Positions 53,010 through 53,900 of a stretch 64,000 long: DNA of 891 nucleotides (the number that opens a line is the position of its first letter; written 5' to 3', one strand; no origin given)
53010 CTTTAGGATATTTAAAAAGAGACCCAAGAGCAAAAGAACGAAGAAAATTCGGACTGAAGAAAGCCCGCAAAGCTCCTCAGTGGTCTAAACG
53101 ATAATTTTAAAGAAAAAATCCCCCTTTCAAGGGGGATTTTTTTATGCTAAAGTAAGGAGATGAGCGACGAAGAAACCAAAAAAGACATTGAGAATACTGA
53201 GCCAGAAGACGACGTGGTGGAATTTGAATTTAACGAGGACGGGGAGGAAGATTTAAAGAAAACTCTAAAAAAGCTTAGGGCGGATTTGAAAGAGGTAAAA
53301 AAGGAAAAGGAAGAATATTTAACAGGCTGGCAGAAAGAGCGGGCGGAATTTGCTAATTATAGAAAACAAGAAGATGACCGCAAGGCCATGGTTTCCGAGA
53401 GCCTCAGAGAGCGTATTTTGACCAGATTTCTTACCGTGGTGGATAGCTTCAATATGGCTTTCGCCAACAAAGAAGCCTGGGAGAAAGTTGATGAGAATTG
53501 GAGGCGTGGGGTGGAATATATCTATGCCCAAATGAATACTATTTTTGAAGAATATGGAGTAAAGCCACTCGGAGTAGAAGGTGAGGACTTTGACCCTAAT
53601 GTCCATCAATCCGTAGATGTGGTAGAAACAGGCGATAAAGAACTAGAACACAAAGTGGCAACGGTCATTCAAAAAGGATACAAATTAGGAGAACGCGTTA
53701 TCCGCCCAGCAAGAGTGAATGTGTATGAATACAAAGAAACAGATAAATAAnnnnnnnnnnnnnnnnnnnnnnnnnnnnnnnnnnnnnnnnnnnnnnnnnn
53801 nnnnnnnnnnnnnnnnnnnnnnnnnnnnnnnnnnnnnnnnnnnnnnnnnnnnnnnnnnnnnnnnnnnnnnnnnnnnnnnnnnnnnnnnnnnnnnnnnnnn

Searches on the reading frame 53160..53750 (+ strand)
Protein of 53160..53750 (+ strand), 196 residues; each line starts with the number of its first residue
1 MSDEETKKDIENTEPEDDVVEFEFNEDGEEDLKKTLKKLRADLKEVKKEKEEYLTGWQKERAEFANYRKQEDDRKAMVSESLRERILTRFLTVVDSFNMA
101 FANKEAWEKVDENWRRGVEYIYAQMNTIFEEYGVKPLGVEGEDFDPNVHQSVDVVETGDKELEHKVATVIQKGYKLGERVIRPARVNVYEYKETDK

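Call 21: search_protein_families(library=pfam, proteins=[window:53160-53750:+], max_evalue=0.001)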
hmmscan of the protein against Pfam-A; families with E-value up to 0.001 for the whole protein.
window:53160-53750:+ (196 aa): 1 family
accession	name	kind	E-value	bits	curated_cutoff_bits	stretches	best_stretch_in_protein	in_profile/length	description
PF01025.24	GrpE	-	8.8e-39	133.3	25.8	1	27-189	4-164/165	GrpE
